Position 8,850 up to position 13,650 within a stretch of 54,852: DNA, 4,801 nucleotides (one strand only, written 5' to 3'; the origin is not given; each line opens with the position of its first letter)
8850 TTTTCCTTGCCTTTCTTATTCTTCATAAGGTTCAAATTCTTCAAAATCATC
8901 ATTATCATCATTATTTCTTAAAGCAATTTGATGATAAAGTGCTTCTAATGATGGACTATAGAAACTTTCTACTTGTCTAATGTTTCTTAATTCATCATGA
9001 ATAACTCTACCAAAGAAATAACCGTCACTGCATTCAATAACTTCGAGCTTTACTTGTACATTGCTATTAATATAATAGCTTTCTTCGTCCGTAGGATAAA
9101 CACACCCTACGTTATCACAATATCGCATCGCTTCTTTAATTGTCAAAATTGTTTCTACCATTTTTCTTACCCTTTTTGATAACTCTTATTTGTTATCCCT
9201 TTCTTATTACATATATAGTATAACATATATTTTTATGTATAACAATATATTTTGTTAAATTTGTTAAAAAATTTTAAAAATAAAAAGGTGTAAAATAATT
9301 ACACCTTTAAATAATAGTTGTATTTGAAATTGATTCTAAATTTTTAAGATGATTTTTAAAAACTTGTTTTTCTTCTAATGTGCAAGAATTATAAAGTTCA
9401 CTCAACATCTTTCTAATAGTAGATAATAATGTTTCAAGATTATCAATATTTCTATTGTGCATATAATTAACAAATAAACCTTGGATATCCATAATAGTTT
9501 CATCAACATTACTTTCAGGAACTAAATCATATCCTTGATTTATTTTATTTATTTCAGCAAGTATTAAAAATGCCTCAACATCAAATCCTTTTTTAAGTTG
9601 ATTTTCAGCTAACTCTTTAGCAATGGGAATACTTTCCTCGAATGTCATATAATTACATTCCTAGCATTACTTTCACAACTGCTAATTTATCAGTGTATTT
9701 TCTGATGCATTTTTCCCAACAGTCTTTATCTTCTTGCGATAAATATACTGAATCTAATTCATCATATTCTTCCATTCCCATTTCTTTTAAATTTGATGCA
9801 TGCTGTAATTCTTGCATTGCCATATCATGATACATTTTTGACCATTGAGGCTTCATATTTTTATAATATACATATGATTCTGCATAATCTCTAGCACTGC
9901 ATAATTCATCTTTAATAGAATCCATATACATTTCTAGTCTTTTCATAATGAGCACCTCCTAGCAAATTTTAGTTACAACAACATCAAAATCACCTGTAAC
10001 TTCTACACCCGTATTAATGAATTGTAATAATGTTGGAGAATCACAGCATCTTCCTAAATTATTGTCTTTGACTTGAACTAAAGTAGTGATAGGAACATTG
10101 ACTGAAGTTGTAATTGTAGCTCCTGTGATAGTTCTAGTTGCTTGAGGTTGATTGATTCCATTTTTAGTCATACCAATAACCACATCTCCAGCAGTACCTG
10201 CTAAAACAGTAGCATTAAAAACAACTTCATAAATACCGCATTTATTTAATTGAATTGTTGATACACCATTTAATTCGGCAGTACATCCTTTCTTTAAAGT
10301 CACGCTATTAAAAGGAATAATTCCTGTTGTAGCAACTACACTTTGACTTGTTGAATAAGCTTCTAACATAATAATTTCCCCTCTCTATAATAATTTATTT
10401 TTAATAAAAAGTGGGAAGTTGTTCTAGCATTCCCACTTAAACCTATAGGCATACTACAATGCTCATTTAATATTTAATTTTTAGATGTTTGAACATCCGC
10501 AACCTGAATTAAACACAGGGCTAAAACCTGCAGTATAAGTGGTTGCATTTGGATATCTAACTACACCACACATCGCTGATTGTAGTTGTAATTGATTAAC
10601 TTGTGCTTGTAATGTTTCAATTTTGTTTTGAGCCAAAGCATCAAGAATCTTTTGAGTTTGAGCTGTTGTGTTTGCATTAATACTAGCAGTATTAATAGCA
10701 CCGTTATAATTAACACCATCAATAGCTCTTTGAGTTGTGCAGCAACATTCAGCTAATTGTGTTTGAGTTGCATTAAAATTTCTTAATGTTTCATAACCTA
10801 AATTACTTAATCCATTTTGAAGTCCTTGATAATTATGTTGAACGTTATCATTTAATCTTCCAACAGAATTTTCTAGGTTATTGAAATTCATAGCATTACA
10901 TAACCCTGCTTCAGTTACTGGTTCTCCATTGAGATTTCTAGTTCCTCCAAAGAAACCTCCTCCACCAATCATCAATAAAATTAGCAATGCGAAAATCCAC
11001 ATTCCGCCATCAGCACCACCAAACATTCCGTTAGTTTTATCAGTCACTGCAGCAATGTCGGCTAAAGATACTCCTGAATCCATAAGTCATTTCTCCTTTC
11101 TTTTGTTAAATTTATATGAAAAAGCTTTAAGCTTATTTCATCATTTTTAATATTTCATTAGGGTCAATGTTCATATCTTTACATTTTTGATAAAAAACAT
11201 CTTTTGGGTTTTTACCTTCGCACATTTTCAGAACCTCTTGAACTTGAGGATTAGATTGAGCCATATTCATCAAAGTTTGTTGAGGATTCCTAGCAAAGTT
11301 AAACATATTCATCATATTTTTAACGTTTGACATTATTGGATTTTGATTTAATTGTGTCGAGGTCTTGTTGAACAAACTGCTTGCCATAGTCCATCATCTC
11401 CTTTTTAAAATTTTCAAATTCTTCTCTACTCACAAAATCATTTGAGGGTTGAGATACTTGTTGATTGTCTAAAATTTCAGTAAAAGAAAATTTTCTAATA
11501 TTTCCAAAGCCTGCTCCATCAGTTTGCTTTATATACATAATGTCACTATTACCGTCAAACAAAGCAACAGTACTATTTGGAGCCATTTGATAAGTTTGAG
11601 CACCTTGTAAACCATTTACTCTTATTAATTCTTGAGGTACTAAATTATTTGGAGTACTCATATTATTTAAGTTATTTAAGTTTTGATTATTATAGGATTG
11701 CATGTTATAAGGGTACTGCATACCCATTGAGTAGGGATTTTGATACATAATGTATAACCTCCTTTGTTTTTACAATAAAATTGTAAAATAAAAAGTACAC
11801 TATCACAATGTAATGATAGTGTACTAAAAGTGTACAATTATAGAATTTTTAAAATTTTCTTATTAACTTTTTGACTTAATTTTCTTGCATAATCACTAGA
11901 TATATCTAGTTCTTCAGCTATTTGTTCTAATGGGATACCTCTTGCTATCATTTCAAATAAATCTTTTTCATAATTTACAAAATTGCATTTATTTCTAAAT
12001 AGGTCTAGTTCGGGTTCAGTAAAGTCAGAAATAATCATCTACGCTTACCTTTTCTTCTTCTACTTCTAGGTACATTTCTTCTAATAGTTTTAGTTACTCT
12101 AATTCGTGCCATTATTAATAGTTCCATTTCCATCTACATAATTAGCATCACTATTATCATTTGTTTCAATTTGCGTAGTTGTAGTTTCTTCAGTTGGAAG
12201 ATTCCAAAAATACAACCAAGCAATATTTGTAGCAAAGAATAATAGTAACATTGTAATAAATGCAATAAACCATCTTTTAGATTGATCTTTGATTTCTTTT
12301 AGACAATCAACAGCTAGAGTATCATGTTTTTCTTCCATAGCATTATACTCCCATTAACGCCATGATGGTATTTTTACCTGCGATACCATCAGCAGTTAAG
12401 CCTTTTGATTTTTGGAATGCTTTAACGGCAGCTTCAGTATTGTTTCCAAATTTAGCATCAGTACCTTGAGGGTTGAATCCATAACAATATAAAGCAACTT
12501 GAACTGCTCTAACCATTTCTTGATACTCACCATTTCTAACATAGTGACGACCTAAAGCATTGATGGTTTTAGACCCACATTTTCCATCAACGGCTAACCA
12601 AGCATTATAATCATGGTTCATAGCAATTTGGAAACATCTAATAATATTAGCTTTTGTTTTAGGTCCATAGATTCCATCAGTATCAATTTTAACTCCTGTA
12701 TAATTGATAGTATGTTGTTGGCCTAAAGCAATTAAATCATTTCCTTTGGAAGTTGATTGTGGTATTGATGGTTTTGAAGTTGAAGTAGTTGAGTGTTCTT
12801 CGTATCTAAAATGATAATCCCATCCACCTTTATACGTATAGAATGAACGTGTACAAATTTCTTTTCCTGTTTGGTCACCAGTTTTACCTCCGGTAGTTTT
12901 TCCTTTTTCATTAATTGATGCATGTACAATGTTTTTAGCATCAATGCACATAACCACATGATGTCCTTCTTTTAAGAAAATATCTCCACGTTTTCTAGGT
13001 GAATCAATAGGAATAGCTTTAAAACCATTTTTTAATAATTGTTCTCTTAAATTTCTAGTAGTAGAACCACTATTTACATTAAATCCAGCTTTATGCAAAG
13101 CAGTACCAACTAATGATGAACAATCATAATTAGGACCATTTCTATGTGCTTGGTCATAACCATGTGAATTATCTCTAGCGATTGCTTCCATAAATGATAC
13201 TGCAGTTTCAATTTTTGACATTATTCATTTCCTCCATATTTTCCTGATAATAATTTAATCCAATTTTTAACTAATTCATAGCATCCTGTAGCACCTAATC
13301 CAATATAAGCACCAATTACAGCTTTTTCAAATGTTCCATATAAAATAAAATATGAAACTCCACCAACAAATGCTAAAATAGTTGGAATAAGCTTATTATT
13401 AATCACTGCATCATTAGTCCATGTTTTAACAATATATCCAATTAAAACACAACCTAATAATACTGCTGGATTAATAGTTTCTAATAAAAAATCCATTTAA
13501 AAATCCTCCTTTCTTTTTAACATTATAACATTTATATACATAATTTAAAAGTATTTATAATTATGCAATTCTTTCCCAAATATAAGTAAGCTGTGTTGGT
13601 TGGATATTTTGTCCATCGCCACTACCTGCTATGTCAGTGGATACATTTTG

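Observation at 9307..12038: Terminator-bounded accessory island after the lysis cassette: small sigma-r4-like HTH, then Q/N-rich, Cys-rich membrane and BclA-C/TNF-like proteins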

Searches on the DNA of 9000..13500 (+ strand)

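Call 3: search_dna_similar(query=window:9000-13500:+, collection=phages, mode=near, max_rows=20)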
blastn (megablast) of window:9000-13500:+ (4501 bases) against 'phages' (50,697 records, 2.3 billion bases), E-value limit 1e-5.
No match.

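Call 107: search_rna_families(source=window, start=9000, end=12500, threshold=evalue, max_evalue=1)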
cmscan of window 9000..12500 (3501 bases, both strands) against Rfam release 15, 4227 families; matches with E-value up to 1: 3.
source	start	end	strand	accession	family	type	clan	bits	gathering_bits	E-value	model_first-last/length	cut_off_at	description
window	12172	12222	-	RF00207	K10_TLS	Cis-reg;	-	25.3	43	0.042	1-48/48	no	K10 transport/localisation element (TLS)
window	12162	12234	-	RF03177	mir-2067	Gene; miRNA;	-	22.4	70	0.34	1-72/72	no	mir-2067 microRNA precursor family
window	10108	10207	-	RF00789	mir-286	Gene; miRNA;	-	21.1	54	0.98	1-101/101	no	mir-286 microRNA precursor family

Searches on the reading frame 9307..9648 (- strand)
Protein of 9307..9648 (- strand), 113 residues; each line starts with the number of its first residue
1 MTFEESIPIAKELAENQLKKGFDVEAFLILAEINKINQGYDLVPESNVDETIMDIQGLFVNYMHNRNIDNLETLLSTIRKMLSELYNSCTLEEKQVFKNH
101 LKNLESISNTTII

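Call 4: search_protein_families(library=pfam, proteins=[window:9307-9648:-], max_evalue=0.1)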
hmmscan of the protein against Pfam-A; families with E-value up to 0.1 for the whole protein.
window:9307-9648:- (113 aa): 0 families

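Call 5: search_protein_families(library=phrogs, proteins=[window:9307-9648:-], max_evalue=0.01)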
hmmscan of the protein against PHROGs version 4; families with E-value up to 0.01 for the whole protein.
window:9307-9648:- (113 aa): 0 families

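Call 6: search_protein_families(library=ncbifam, proteins=[window:9307-9648:-], max_evalue=0.1)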
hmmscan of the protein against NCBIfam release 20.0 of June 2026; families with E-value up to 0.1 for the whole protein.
window:9307-9648:- (113 aa): 2 families
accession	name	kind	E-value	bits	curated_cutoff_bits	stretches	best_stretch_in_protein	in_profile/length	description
NF045967.1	MAG2950_fam_LP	exception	0.0059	15.9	300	1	49-109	112-172/356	MAG2950 family lipoprotein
NF052518.1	TransRegLdrP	equivalog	0.057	13.4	300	1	6-108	86-188/195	transcriptional regulator LdrP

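Call 53: search_protein_families(library=padloc, proteins=[window:9307-9648:-], max_evalue=0.1)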
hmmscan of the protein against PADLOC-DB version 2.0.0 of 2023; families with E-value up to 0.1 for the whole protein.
window:9307-9648:- (113 aa): 0 families

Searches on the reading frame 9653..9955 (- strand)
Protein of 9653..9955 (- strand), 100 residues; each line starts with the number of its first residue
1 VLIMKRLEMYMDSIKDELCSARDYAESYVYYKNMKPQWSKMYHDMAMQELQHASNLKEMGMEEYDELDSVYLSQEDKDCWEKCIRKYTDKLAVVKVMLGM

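Call 4: search_protein_families(library=pfam, proteins=[window:9653-9955:-], max_evalue=0.1)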
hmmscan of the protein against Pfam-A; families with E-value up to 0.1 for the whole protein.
window:9653-9955:- (100 aa): 1 family
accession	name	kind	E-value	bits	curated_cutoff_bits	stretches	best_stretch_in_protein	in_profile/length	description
PF02915.23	Rubrerythrin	-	0.0017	19.1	22.8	1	13-77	6-69/137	Rubrerythrin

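Call 5: search_protein_families(library=phrogs, proteins=[window:9653-9955:-], max_evalue=0.01)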
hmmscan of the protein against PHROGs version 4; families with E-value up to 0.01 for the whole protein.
window:9653-9955:- (100 aa): 0 families

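Call 6: search_protein_families(library=ncbifam, proteins=[window:9653-9955:-], max_evalue=0.1)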
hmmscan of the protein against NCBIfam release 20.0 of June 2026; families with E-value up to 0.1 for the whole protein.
window:9653-9955:- (100 aa): 0 families

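Call 46: search_protein_families(library=pfam, alignment_id=A4, max_evalue=0.05)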
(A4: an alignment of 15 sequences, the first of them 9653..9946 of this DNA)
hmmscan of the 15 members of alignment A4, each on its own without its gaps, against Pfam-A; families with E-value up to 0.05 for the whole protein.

A. member 1, window:9653-9946:- (97 aa): 1 family
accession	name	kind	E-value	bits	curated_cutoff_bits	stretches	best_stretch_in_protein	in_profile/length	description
PF02915.23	Rubrerythrin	-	0.0016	19.3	22.8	1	10-74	6-69/137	Rubrerythrin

B. families by the number of members that match (of 15 scanned): 15 families
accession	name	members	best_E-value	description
PF02915.23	Rubrerythrin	12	3.4e-05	Rubrerythrin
PF17365.7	DUF5390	1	0.0015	Family of unknown function (DUF5390)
PF16258.11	DUF4912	1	0.0023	Domain of unknown function (DUF4912)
PF23349.2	BBS7_hp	1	0.0054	BBS7 hairpin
PF20849.2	TelK_muzzle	1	0.0054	Protelomerase, muzzle domain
PF18199.6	Dynein_C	1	0.0065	Dynein heavy chain C-terminal domain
PF14423.12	Imm5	1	0.0081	Immunity protein Imm5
PF12836.13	HHH_3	1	0.011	Helix-hairpin-helix motif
PF00210.30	Ferritin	1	0.02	Ferritin-like domain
PF06037.17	DUF922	1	0.021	Bacterial protein of unknown function (DUF922)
PF02543.21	Carbam_trans_N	1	0.025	Carbamoyltransferase N-terminus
PF18097.6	Vta1_C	1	0.025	Vta1 C-terminal domain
PF00064.24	Neur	1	0.026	Neuraminidase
PF13026.12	DUF3887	1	0.031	Protein of unknown function (DUF3887)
PF00042.28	Globin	1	0.05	Globin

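Call 48: search_solved_structures(query=A4, max_evalue=10, show_alignments=1)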
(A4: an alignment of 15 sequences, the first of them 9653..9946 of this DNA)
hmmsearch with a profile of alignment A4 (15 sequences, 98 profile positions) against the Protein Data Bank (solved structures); distinct sequences matched with E-value up to 10: 81 (the best 60 are shown).
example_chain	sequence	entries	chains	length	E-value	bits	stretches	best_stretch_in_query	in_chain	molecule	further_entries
9qq4_A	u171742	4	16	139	1e-05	29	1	2-56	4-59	Bacterioferritin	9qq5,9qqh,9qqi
3qd8_A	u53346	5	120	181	1.6e-05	28.4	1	7-56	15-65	Probable bacterioferritin BfrB | Ferritin BfrB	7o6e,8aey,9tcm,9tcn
3oj5_A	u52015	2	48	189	1.7e-05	28.3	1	7-56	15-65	Ferritin family protein | Probable bacterioferritin BfrB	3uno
2oh3_A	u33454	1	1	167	0.00052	23.5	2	7-53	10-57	COG1633: Uncharacterized conserved protein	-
8w1d_A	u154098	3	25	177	0.0016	22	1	11-60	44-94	DPS-LIKE PROTEIN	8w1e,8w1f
9u78_A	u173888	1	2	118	0.0047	20.5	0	9-55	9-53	Single Chain Protein of De Novo Designed Helix Bundles-4EH2 with KDPV Loop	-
3qhb_A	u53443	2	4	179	0.0055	20.3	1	27-66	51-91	Symerythrin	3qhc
3sid_A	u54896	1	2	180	0.0055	20.3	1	27-66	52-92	Symerythrin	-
4psl_A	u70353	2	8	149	0.01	19.4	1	34-86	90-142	ssDNA binding protein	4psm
4r42_A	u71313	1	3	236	0.011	19.3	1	14-65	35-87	Alr3090 protein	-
6j42_A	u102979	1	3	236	0.011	19.3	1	14-65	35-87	Alr3090 protein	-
6txl_A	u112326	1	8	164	0.022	18.3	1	5-75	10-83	Ferritin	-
1vjx_A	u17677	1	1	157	0.027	18.1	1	32-61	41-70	putative ferritin-like diiron-carboxylate protein TM1526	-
7x9x_A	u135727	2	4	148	0.028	18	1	5-75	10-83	Ferritin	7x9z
6txm_A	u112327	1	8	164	0.033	17.8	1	5-75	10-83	Ferritin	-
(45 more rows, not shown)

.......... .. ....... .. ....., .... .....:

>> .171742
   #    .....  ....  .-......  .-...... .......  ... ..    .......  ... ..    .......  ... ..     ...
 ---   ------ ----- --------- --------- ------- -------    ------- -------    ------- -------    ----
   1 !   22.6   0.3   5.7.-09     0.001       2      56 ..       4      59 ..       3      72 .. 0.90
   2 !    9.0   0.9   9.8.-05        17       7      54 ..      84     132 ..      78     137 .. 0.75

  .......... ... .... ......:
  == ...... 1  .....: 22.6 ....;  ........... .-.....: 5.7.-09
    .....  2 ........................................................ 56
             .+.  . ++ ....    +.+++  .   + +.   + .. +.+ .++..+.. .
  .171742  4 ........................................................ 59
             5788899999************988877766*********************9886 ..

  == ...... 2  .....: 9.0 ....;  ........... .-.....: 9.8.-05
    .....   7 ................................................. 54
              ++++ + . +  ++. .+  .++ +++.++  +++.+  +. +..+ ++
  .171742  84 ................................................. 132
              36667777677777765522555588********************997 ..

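Call 53: search_protein_families(library=padloc, proteins=[window:9653-9946:-], max_evalue=0.1)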
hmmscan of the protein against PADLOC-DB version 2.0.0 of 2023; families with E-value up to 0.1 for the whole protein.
window:9653-9946:- (97 aa): 0 families
